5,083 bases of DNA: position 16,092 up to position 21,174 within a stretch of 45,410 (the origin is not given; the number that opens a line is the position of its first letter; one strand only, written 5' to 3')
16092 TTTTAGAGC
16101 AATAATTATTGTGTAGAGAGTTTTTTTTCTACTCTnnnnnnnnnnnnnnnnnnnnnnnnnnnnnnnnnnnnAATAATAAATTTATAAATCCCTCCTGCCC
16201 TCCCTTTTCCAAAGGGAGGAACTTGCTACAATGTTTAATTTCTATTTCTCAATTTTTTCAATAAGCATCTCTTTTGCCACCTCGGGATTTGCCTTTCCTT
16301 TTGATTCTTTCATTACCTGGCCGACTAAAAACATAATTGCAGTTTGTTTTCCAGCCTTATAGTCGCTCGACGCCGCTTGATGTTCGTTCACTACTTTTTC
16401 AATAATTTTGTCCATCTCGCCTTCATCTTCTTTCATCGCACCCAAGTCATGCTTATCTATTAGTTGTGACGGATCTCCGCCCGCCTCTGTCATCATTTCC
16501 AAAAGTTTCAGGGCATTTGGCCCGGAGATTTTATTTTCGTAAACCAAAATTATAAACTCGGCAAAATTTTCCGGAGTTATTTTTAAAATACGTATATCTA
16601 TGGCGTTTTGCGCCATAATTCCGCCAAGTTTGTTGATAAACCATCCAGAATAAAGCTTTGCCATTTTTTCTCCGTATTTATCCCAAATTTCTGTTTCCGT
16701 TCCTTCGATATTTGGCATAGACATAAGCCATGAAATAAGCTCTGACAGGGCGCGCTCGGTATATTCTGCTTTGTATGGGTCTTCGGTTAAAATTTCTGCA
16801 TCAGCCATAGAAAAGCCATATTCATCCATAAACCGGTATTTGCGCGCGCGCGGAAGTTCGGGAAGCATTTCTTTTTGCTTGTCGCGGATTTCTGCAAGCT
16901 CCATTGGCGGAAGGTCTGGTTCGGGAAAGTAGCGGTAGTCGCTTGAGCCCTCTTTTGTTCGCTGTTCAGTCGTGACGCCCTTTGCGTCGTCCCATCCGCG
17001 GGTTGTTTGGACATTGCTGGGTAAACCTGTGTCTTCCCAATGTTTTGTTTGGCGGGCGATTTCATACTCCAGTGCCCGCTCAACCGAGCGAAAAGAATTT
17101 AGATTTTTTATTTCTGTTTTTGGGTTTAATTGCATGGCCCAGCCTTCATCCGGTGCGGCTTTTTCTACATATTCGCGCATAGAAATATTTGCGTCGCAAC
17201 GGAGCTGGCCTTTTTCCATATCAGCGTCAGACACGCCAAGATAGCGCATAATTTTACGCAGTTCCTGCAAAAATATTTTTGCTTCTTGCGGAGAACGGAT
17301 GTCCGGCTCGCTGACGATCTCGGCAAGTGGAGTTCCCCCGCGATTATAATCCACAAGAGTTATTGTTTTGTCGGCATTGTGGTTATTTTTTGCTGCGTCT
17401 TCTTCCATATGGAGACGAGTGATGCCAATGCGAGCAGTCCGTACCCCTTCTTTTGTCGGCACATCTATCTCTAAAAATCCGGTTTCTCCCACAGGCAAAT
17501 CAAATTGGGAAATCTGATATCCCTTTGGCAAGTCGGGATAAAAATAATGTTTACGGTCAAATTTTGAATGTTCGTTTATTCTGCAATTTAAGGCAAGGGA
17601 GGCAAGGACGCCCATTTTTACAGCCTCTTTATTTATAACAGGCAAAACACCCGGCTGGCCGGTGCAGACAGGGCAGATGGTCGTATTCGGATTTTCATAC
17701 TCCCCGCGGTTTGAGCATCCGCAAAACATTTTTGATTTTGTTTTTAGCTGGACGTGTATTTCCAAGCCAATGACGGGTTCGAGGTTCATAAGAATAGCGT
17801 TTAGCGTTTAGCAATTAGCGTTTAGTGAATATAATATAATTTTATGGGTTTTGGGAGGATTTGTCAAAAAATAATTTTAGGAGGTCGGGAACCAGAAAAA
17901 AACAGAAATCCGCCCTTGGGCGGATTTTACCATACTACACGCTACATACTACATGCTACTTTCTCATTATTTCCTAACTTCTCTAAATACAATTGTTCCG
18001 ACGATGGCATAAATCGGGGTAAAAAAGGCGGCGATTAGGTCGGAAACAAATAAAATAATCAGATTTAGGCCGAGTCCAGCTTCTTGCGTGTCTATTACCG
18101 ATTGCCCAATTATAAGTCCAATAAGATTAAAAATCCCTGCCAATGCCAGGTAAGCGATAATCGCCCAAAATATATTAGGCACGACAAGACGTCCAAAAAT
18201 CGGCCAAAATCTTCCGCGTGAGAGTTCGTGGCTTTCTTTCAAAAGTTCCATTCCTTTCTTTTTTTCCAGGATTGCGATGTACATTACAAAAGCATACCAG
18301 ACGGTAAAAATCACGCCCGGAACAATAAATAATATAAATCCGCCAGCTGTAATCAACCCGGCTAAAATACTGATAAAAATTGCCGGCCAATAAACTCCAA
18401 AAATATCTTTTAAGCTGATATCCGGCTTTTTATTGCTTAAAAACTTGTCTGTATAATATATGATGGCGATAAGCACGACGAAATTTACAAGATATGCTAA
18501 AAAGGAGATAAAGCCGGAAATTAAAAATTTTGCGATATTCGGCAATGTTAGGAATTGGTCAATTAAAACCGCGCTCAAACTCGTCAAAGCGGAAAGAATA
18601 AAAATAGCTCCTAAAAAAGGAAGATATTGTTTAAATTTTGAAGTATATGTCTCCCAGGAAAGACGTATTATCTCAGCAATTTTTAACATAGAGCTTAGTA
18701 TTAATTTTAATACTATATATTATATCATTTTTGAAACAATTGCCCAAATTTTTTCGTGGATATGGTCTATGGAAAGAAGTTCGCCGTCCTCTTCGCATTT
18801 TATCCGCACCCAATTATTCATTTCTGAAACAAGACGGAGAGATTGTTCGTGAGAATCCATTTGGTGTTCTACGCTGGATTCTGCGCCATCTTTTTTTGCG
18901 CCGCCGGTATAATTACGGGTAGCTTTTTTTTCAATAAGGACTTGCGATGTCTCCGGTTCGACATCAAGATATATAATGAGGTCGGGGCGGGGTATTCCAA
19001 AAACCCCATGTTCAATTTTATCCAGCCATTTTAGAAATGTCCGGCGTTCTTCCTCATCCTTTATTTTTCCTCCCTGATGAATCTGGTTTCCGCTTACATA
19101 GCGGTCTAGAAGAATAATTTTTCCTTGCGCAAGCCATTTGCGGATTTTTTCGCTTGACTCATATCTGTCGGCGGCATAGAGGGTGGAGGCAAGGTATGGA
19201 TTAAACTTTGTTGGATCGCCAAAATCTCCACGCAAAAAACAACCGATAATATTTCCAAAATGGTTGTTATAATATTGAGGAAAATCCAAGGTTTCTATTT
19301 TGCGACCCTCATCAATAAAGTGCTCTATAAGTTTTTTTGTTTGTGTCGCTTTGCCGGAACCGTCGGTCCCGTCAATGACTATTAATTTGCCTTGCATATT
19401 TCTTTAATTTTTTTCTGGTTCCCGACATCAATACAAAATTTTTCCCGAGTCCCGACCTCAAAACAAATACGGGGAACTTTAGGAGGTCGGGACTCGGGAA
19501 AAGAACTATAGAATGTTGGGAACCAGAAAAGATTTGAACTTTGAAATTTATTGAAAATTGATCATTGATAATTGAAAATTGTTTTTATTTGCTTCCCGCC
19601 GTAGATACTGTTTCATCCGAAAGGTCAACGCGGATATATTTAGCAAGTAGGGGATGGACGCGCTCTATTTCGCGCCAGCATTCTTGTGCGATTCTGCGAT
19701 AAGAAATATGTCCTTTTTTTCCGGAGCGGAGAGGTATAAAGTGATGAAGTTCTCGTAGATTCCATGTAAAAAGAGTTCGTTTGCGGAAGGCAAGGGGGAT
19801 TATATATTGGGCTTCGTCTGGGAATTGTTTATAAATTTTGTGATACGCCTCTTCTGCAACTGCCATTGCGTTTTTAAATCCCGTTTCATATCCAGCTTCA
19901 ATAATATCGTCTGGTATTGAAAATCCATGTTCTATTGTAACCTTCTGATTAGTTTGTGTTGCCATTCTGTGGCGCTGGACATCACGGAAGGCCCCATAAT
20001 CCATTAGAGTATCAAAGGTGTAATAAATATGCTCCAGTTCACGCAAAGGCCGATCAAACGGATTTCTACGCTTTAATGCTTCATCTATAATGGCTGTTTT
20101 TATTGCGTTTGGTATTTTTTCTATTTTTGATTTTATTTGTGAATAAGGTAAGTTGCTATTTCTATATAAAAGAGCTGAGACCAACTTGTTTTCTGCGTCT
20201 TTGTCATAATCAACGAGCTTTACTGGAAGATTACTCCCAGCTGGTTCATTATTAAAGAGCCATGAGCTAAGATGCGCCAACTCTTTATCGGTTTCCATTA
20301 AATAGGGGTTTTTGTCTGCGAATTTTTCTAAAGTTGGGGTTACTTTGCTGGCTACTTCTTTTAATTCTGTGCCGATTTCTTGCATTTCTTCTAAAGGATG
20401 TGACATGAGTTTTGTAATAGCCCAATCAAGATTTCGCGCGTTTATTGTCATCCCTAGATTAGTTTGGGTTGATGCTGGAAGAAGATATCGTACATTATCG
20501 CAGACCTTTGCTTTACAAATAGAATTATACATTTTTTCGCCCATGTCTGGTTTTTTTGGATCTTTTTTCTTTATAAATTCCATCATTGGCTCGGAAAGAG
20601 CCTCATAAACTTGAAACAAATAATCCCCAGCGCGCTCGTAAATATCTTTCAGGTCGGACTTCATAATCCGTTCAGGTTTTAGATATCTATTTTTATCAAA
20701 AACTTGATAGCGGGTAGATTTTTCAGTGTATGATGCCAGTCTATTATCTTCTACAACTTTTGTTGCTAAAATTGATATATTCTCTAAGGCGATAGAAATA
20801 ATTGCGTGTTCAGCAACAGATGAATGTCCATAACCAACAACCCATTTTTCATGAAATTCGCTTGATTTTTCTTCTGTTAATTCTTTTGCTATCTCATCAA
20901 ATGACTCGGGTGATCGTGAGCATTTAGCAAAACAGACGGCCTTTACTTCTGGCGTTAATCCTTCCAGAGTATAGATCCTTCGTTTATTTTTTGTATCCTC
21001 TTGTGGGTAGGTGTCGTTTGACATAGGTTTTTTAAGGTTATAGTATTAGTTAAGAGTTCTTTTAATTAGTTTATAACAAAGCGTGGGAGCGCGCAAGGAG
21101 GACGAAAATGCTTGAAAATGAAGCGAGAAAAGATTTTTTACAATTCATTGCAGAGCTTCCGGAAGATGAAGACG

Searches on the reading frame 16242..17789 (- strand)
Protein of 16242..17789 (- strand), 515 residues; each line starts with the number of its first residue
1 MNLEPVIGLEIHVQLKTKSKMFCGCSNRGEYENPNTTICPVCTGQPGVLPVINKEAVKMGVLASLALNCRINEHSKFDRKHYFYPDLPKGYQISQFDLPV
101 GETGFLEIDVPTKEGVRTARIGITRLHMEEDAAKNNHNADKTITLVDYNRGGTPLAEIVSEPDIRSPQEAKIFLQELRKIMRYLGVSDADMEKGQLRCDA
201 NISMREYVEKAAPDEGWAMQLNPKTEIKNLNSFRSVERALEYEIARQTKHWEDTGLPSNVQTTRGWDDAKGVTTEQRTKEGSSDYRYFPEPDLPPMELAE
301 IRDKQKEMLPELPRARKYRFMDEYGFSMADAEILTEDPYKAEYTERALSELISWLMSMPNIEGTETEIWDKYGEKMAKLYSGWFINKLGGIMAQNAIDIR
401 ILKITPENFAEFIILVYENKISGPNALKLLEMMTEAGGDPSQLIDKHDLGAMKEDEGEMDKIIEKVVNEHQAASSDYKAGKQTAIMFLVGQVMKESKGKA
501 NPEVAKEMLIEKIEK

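Call 23: search_protein_families(library=pfam, proteins=[window:16242-17789:-])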
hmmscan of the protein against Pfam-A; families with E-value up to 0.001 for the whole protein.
window:16242-17789:- (515 aa): 2 families
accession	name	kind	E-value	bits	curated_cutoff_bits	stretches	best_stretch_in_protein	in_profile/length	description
PF02934.20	GatB_N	-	2.7e-114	381.5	23.4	1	6-299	2-272/277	GatB/GatE catalytic domain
PF02637.23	GatB_Yqey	-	9.9e-37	126.5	27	1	376-513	12-148/148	GatB domain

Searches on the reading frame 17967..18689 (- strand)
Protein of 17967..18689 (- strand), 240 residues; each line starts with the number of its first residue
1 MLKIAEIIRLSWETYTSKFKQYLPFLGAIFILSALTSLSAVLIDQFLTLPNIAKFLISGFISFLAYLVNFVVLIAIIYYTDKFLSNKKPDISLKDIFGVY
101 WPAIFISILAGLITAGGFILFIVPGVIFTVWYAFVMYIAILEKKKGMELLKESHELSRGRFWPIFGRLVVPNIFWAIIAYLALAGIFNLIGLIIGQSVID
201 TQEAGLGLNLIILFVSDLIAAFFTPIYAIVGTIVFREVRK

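Call 23: search_protein_families(library=pfam, proteins=[window:17967-18689:-])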
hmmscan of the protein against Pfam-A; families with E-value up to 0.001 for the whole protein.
window:17967-18689:- (240 aa): 1 family
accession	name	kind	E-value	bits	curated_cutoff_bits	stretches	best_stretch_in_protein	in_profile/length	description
PF10110.14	GPDPase_memb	-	3.5e-06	26.4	29.6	1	113-230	163-277/321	Membrane domain of glycerophosphoryl diester phosphodiesterase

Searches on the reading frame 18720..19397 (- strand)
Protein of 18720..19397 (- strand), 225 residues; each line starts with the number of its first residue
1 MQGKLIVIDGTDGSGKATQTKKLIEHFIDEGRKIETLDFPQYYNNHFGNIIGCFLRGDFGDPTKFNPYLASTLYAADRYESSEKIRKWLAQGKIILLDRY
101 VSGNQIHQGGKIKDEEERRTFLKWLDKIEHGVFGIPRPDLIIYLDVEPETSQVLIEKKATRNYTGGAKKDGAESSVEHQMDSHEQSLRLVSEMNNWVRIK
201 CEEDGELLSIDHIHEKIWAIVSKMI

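Call 24: search_protein_families(library=pfam, proteins=[window:18720-19397:-])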
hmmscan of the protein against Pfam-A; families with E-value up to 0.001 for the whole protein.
window:18720-19397:- (225 aa): 3 families
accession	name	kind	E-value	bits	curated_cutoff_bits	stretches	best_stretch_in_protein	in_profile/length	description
PF02223.23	Thymidylate_kin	-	8.2e-21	75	27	1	8-203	1-176/185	Thymidylate kinase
PF01712.25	dNK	-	2.3e-06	27.9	27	1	6-161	1-146/203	Deoxynucleoside kinase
PF19044.6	P-loop_TraG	-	0.0001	21.5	25.8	1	7-85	33-110/413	TraG P-loop domain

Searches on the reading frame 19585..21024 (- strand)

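Call 24: search_protein_families(library=pfam, proteins=[window:19585-21024:-])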
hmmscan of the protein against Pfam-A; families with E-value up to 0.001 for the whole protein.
window:19585-21024:- (479 aa): 1 family
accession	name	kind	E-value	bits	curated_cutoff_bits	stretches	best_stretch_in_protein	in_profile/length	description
PF02511.20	Thy1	-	7.7e-55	186.1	24.8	2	26-231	10-191/191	Thymidylate synthase complementing protein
